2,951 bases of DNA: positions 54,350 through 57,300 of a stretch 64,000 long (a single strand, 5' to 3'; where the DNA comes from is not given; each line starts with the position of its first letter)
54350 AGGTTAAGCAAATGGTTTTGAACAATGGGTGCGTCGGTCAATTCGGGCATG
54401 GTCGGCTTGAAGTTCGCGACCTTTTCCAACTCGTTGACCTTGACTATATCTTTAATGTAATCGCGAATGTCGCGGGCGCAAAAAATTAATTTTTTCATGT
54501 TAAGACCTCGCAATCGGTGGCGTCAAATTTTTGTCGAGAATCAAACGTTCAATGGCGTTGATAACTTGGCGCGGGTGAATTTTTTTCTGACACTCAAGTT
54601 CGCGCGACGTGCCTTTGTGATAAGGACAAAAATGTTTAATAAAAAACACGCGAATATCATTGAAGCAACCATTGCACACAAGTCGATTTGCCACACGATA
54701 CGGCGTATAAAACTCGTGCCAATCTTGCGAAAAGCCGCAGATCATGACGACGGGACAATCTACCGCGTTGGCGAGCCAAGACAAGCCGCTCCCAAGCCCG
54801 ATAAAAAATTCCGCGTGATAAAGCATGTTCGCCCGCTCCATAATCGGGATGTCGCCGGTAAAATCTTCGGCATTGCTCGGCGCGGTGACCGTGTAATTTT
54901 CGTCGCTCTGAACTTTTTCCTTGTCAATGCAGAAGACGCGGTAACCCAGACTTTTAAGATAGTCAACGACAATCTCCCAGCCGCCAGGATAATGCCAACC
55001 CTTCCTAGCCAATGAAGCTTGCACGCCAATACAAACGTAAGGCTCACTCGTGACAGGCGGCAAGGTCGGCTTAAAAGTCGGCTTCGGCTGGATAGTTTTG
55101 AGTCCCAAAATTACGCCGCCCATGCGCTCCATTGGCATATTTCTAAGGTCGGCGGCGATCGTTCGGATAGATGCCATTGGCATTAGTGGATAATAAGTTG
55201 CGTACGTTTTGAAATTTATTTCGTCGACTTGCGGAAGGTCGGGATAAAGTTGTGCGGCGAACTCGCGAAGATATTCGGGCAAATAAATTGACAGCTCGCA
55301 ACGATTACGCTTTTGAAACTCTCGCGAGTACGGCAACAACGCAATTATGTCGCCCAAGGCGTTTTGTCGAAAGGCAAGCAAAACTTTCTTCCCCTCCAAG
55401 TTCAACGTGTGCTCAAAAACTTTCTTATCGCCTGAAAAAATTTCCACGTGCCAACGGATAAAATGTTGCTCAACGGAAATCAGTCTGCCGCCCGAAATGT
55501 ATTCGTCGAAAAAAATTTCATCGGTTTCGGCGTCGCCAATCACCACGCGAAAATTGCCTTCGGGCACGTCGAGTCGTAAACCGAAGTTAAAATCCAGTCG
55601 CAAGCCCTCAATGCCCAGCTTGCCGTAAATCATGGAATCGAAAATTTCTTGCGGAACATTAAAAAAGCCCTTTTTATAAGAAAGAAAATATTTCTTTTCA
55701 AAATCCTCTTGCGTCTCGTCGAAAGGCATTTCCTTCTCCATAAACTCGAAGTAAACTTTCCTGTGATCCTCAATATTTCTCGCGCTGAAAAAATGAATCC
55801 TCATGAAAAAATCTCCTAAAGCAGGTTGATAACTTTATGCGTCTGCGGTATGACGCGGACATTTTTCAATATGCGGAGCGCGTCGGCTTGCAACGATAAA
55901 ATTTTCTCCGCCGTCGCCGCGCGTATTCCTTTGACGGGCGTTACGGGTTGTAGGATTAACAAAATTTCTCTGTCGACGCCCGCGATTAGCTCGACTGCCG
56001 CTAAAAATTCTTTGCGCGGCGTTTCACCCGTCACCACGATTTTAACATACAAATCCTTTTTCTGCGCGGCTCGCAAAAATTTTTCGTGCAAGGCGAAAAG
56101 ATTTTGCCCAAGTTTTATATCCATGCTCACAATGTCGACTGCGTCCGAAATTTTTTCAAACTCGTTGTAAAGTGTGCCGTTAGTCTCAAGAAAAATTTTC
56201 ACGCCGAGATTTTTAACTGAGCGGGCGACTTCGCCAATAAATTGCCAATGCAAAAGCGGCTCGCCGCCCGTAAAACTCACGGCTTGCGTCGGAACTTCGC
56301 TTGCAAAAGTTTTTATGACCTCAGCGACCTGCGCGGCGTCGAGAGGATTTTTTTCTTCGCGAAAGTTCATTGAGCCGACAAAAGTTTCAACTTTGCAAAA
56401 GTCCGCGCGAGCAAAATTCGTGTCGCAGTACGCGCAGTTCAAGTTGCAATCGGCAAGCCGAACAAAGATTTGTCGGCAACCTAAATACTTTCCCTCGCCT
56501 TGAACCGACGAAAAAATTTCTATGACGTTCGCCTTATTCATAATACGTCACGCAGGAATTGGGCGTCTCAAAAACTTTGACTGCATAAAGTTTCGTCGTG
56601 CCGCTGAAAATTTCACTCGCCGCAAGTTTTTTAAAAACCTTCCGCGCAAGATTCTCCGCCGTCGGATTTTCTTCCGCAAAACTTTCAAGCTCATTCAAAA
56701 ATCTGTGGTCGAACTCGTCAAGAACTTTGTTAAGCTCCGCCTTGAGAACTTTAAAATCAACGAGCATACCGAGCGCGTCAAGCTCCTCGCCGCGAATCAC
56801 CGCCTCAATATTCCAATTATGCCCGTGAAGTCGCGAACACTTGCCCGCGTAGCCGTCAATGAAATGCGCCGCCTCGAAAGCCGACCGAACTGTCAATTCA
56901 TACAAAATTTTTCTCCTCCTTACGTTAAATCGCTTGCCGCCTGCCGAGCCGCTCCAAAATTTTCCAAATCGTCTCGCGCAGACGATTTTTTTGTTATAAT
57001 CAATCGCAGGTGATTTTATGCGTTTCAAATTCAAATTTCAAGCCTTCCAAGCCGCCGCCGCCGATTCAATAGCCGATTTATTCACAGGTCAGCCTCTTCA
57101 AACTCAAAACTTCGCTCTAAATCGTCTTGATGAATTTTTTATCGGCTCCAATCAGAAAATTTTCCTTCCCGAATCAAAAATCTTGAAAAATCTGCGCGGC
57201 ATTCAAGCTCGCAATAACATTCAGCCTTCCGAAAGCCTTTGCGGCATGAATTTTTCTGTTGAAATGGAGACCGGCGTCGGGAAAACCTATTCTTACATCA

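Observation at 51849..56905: queD-queE translationally coupled to three TibC-like glycosyltransferases, with no queC, back-to-back with a Type III R-M operon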

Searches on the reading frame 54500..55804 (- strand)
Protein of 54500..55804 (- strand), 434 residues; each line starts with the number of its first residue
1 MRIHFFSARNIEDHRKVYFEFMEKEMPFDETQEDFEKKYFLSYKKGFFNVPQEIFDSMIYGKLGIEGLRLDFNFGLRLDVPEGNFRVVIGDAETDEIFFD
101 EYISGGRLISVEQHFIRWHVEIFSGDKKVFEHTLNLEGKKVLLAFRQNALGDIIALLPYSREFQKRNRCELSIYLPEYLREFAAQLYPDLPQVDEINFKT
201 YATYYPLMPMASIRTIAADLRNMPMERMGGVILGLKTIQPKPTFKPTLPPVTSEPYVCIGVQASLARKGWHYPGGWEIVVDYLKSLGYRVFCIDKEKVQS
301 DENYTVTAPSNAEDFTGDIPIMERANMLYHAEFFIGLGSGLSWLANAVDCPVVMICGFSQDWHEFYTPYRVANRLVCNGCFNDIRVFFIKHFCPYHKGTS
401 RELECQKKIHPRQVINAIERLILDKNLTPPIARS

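Call 3: search_protein_families(library=pfam, proteins=[window:54500-55804:-], max_evalue=0.01)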
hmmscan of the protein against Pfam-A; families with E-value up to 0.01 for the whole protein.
window:54500-55804:- (434 aa): 2 families
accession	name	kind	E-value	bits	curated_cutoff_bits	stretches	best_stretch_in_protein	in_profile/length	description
PF21129.3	TibC_1st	-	1.3e-13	51.3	27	1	64-125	1-62/63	Glycosyltransferase TibC, N-terminal domain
PF01075.23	Glyco_transf_9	-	1e-06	28.7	22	1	246-377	102-228/247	Glycosyltransferase family 9 (heptosyltransferase)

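Call 4: search_protein_families(library=ncbifam, proteins=[window:54500-55804:-], max_evalue=0.01)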
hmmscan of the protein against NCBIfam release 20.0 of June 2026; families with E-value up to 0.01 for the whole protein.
window:54500-55804:- (434 aa): 4 families
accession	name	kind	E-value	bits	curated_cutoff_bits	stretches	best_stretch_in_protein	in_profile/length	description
TIGR04414.1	hepto_Aah_TibC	equivalog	1.6e-105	353.1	200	1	62-421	6-374/374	autotransporter strand-loop-strand O-heptosyltransferase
NF007742.0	PRK10422.1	equivalog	8e-06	24.9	467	1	255-380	184-310/352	lipopolysaccharide core heptosyltransferase RfaQ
TIGR02201.1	heptsyl_trn_III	equivalog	3.5e-05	23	170.2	1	253-383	180-311/344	putative lipopolysaccharide heptosyltransferase III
TIGR02193.1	heptsyl_trn_I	equivalog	0.00026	20.3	185.3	1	244-363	170-288/320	lipopolysaccharide heptosyltransferase I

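Call 19: search_solved_structures(query=window:54500-55804:-, max_evalue=0.001, show_alignments=1)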
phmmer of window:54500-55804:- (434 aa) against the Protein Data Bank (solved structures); distinct sequences matched with E-value up to 0.001: 2.
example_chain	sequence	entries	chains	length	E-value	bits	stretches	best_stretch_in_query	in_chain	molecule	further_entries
4rb4_K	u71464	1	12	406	3.6e-71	243.5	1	63-421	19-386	Glycosyltransferase tibC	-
4rap_A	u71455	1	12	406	4e-71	243.4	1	63-421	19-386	Glycosyltransferase TibC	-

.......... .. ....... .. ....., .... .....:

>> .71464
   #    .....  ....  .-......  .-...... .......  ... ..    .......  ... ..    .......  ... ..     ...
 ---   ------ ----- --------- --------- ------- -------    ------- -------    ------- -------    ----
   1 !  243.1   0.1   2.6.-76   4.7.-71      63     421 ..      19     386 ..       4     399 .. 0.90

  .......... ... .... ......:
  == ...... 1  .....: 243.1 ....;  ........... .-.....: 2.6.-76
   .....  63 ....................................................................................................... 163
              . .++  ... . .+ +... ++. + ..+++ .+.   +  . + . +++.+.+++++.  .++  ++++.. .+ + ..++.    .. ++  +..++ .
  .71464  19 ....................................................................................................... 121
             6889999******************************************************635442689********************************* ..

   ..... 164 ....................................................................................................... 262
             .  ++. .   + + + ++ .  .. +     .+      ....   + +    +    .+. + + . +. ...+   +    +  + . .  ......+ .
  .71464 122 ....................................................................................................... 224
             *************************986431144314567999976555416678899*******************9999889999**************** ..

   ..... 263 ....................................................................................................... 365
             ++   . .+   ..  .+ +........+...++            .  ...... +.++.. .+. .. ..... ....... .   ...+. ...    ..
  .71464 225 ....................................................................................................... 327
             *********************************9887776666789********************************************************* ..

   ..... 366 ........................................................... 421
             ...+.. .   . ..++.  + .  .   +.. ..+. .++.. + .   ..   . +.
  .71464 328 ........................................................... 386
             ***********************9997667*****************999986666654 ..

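Call 27: find_related_loci(query=A1, collection=metagenome_contigs, flank=10000)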
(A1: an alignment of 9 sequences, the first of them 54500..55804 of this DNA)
Query A1 (434 aa) in metagenome_contigs; peptide patterns used: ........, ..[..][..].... (x = any residue, [..] = any of these).
416 stretches matched a pattern; 233 encode a relative of the query (tblastn E <= 1e-3); the best 80 are kept; 80 distinct loci.
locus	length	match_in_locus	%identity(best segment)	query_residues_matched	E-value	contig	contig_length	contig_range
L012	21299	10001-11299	73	1-433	0e+0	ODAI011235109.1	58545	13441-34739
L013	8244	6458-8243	71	1-434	0e+0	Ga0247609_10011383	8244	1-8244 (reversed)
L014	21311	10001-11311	66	1-434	0e+0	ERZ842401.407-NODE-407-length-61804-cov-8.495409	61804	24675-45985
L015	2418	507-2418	60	1-434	0e+0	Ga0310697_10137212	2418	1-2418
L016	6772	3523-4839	61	1-434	0e+0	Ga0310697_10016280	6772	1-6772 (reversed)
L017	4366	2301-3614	61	1-433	0e+0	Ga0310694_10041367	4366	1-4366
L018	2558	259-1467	65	31-433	0e+0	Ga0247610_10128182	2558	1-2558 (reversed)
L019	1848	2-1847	60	1-433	0e+0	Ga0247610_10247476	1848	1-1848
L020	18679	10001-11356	57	1-432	9e-174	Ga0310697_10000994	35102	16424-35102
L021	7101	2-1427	61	1-434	5e-173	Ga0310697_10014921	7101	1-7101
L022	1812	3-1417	59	1-434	0e+0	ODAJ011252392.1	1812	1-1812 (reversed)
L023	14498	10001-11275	61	1-425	3e-171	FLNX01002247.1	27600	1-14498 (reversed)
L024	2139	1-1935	60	1-431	0e+0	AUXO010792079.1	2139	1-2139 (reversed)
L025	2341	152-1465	57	1-433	0e+0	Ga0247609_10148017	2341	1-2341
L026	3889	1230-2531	60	1-427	8e-176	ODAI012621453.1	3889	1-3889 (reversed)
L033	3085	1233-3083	56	5-431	9e-170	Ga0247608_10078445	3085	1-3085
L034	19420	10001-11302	55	5-433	2e-160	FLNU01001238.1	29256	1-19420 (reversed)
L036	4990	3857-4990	54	6-378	3e-134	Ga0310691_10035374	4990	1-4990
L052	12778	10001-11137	43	59-429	2e-92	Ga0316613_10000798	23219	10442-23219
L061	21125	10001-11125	42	62-429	9e-88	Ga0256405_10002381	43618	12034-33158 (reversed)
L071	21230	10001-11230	37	22-429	3e-85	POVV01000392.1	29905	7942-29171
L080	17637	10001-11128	41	62-429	2e-83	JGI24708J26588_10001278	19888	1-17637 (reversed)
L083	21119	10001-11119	39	64-422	1e-82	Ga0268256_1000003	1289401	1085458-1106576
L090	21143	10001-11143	38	58-421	1e-81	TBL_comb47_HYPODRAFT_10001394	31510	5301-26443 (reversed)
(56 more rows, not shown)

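Call 38: search_protein_families(library=pfam, proteins=[L034:9129-9980:+, L034:7973-9112:+, L034:11322-12647:+, L026:2-445:+, L026:445-1215:+, L026:2680-3747:+], max_evalue=0.001)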
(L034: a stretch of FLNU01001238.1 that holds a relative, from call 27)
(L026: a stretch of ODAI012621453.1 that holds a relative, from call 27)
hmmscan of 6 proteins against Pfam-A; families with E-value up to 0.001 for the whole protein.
L034:9129-9980:+ (283 aa): 4 families
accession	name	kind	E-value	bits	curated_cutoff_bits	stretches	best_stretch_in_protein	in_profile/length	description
PF08501.16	Shikimate_dh_N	-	2.3e-26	92.3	27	1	11-94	1-83/83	Shikimate dehydrogenase substrate binding domain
PF18317.6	SDH_C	-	5.4e-09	36.1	25.8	1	249-279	1-31/31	Shikimate 5'-dehydrogenase C-terminal domain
PF01488.26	Shikimate_DH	-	2.5e-07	31.3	24.3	1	119-198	6-83/138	Shikimate / quinate 5-dehydrogenase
PF03807.23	F420_oxidored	-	0.00026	21.9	21.6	1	129-206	4-75/94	NADP oxidoreductase coenzyme F420-dependent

L034:7973-9112:+ (379 aa): 1 family
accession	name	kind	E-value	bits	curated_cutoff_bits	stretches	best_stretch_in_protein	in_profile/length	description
PF18922.5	DUF5672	-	1.3e-48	165.2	24.4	1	57-214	6-164/164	Protein of unknown function (DUF5672)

L034:11322-12647:+ (441 aa): 3 families
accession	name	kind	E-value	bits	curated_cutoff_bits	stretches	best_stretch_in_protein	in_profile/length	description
PF01595.25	CNNM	-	1.4e-48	165.4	28.4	1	12-205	2-181/181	Cyclin M transmembrane N-terminal domain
PF00571.33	CBS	-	1.2e-18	67.6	24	2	293-342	7-56/57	CBS domain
PF03471.22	CorC_HlyC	-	2e-16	60.2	27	1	359-434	2-79/81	Transporter associated domain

L026:2-445:+ (147 aa): 1 family
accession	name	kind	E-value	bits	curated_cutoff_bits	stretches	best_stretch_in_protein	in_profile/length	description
PF01075.23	Glyco_transf_9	-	2.6e-14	53.6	22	1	8-73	145-212/247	Glycosyltransferase family 9 (heptosyltransferase)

L026:445-1215:+ (256 aa): 1 family
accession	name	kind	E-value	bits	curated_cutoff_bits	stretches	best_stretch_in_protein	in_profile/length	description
PF01026.27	TatD_DNase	-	2.3e-90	302.9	27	1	3-254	1-253/253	TatD related DNase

L026:2680-3747:+ (355 aa): 2 families
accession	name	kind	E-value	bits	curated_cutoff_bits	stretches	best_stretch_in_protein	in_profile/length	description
PF03462.23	PCRF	-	4.2e-73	245.7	24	1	9-202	2-194/194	PCRF domain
PF00472.26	RF-1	-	4.2e-43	146.4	35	1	209-319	1-116/116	RF-1 domain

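Call 41: search_protein_families(library=pfam, proteins=[L083:11220-17750:+, L090:11215-16881:+, L071:11249-15643:+, L061:4996-9933:+, L052:5385-9851:+, L080:11149-14388:+], max_evalue=0.0001)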
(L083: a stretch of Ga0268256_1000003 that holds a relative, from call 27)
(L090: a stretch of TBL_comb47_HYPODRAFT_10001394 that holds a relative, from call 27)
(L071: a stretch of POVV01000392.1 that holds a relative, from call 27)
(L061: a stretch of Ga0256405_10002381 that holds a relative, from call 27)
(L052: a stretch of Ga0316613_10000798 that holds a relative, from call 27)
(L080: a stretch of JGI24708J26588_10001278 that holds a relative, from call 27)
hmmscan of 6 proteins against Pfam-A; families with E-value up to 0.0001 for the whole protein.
L083:11220-17750:+ (2176 aa): 3 families
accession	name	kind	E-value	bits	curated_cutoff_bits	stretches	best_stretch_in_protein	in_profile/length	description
PF16168.11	AIDA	-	1.8e-104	342.3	27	6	1540-1602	1-62/63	Adhesin of bacterial autotransporter system, probable stalk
PF18883.6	AC_1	-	2.5e-26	92.3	27.1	1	1714-1827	2-114/114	Autochaperone Domain Type 1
PF13018.11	ESPR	-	9.7e-13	48.8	25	1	8-52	4-48/50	Extended Signal Peptide of Type V secretion system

L090:11215-16881:+ (1888 aa): 7 families
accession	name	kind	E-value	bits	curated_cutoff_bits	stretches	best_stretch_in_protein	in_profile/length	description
PF16168.11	AIDA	-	2.6e-31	107.9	27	3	608-670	3-63/63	Adhesin of bacterial autotransporter system, probable stalk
PF04151.21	PPC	-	3.1e-21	76.4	25.9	4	1802-1864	3-69/70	Bacterial pre-peptidase C-terminal domain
PF25788.1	Ig_Rha78A_N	-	4.8e-19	69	27.4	1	1260-1336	19-101/105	Rha78A-like, N-terminal immunoglobulin domain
PF18962.6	Por_Secre_tail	-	1.7e-14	54.3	27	0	1811-1869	5-68/75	Secretion system C-terminal sorting domain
PF00041.27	fn3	-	2e-13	50.8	25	0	1344-1425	3-80/84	Fibronectin type III domain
PF03160.20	Calx-beta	-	3.3e-08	34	27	1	851-958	13-119/119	Calx-beta domain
PF25708.1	Phage_T7_Gp5_9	-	3.7e-05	24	24.5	0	1559-1574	28-42/46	Phage T7 gp5.9 RecBCD inhibitor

L071:11249-15643:+ (1464 aa): 2 families
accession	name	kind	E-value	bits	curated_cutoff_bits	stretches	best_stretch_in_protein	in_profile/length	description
PF16168.11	AIDA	-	4.6e-70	232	27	5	901-950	14-63/63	Adhesin of bacterial autotransporter system, probable stalk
PF03212.20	Pertactin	-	9e-14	51.9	22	1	1057-1140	24-110/121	Pertactin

L061:4996-9933:+ (1645 aa): 0 families

L052:5385-9851:+ (1488 aa): 2 families
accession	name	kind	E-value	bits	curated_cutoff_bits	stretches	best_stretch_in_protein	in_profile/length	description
PF16168.11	AIDA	-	9e-33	112.6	27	5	860-911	12-63/63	Adhesin of bacterial autotransporter system, probable stalk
PF03212.20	Pertactin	-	1.5e-07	31.9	22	1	1056-1162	1-111/121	Pertactin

L080:11149-14388:+ (1079 aa): 2 families
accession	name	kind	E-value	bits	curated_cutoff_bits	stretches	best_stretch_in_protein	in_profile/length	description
PF16168.11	AIDA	-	1.2e-43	147.4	27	3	485-532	14-63/63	Adhesin of bacterial autotransporter system, probable stalk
PF03797.25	Autotransporter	-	1.2e-41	143.6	26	1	818-1057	2-254/255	Autotransporter beta-domain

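Call 54: search_protein_families(library=padloc, proteins=[window:54500-55804:-], max_evalue=0.001)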
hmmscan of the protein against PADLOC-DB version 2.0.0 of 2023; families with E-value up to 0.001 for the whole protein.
window:54500-55804:- (434 aa): 0 families

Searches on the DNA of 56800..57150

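Call 33: search_rna_families(source=window, start=56800, end=57150, threshold=evalue, max_evalue=10)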
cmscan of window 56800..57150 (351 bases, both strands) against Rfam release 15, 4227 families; matches with E-value up to 10: 0.
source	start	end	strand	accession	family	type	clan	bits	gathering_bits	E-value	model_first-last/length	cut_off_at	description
